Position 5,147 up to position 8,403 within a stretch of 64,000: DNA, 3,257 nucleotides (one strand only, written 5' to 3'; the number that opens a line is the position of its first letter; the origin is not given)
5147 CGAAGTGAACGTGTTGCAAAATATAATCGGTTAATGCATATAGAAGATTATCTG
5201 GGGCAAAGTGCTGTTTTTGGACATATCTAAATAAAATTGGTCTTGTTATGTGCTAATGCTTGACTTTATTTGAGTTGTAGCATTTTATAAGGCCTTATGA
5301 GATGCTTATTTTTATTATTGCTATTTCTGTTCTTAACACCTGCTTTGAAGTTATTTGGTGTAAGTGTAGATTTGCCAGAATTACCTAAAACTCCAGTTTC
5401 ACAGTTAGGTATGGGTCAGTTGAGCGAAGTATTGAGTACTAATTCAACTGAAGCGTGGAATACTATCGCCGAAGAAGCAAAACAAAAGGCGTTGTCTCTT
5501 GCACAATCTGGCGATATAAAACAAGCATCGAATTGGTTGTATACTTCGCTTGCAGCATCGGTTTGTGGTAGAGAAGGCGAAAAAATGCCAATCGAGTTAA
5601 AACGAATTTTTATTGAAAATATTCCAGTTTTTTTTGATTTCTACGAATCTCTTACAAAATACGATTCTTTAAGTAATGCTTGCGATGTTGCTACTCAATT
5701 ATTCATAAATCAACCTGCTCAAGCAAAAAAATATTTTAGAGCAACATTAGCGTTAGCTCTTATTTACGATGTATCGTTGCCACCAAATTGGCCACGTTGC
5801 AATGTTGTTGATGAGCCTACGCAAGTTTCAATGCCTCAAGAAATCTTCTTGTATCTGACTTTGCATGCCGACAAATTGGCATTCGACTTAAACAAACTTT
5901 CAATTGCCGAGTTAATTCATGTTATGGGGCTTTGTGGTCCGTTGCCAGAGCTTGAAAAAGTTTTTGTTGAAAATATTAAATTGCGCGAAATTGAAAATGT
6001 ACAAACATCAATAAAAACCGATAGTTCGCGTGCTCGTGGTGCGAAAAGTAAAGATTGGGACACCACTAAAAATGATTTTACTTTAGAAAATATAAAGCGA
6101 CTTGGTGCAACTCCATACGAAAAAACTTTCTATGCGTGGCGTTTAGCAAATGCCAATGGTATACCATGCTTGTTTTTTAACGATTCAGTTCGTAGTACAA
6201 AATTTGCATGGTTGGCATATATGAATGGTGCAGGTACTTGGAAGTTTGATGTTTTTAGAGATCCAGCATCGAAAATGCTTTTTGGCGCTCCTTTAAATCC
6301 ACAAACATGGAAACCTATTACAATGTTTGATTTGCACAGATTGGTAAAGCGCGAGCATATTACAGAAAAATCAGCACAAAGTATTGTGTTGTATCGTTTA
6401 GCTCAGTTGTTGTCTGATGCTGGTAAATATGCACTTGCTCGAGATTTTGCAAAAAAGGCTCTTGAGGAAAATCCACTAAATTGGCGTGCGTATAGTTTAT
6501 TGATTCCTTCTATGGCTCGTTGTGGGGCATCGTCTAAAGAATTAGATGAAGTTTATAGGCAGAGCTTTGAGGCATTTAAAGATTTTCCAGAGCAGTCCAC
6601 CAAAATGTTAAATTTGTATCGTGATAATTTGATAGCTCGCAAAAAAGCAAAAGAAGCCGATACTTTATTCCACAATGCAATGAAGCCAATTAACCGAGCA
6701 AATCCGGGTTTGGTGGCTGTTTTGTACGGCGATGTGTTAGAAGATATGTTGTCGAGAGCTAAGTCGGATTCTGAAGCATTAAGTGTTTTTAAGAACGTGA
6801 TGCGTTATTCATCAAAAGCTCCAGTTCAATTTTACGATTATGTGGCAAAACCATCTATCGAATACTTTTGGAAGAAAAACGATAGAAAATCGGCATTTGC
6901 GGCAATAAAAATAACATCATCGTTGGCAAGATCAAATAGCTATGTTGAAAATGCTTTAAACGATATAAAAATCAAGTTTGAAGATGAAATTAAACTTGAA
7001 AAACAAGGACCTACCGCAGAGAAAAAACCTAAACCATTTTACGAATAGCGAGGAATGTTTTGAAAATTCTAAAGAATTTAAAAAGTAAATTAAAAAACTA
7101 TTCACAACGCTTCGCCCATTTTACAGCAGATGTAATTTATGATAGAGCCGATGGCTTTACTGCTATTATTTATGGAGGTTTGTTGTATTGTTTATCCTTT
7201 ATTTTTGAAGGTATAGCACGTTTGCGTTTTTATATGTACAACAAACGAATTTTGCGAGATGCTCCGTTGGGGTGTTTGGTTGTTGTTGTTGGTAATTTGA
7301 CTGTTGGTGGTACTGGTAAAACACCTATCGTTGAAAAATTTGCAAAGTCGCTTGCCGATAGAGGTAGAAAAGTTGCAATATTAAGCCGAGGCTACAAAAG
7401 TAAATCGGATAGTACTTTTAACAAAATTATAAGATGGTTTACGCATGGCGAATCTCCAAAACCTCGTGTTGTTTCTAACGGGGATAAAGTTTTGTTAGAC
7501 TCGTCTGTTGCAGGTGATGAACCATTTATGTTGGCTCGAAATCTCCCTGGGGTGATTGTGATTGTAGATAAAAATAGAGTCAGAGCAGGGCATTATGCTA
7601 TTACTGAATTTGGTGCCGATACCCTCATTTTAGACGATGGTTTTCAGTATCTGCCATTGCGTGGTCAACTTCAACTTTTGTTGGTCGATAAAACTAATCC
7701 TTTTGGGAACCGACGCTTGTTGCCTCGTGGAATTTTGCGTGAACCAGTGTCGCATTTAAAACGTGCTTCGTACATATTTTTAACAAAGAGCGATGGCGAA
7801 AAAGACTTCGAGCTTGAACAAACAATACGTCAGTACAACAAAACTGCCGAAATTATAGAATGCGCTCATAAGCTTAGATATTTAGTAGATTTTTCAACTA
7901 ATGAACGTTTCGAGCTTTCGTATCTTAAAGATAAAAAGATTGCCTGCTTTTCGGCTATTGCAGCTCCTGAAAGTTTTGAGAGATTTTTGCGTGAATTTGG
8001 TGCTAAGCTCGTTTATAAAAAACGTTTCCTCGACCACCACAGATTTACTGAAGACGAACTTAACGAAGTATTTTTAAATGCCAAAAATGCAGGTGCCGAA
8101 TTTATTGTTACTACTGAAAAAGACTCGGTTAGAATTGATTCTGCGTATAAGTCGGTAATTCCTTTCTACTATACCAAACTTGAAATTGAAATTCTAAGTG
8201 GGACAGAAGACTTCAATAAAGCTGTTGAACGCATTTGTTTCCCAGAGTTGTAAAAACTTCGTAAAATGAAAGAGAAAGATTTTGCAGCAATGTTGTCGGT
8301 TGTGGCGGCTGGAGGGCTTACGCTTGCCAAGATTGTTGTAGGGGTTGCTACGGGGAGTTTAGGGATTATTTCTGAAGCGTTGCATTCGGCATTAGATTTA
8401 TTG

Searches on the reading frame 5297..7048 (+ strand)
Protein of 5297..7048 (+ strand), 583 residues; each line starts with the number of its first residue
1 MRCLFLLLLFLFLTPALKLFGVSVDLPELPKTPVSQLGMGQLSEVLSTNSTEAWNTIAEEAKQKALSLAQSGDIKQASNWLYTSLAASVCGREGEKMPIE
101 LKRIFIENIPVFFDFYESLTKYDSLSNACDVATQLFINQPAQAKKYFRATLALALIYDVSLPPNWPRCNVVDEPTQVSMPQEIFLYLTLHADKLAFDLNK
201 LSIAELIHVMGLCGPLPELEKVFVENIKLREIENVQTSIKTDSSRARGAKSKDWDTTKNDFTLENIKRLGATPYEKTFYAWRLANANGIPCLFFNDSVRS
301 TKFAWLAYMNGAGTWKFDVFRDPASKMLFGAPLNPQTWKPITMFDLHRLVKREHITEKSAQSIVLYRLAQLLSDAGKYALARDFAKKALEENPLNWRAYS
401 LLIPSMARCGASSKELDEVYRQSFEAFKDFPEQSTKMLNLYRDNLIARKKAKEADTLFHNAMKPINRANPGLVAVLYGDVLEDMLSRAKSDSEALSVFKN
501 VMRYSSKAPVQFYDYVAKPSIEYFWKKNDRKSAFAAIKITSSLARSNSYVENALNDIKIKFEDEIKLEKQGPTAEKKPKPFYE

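Call 67: search_protein_families(library=pfam, proteins=[window:5297-7048:+], max_evalue=0.0001)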
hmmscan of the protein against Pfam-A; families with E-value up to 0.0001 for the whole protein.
window:5297-7048:+ (583 aa): 0 families

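Call 70: search_protein_families(library=pfam, proteins=[window:5297-7048:+], max_evalue=0.001)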
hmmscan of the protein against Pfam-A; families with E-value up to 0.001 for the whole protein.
window:5297-7048:+ (583 aa): 1 family
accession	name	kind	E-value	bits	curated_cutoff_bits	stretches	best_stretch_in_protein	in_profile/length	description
PF07719.23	TPR_2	-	0.00014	22.2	27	1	364-395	3-34/34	Tetratricopeptide repeat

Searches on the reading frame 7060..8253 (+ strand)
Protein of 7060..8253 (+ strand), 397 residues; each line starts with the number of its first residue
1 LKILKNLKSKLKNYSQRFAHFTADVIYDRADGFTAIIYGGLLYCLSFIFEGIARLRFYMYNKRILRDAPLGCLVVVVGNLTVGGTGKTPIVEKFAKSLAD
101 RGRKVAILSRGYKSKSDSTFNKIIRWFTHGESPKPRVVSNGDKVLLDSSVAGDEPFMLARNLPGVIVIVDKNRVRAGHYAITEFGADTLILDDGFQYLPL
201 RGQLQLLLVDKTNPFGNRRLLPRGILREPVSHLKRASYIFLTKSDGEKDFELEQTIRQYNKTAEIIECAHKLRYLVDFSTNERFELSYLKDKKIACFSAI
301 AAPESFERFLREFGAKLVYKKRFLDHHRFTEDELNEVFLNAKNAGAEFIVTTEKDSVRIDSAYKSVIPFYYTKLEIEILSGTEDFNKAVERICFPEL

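Call 7: search_protein_families(library=pfam, proteins=[window:7060-8253:+], max_evalue=0.01)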
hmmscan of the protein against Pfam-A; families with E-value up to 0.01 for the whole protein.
window:7060-8253:+ (397 aa): 2 families
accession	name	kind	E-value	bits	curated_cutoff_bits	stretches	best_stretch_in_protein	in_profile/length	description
PF02606.20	LpxK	-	3.2e-79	266.8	27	1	41-391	4-325/328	Tetraacyldisaccharide-1-P 4'-kinase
PF03308.22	MeaB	-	0.007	15.8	23.1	0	75-109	34-68/273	Methylmalonyl Co-A mutase-associated GTPase MeaB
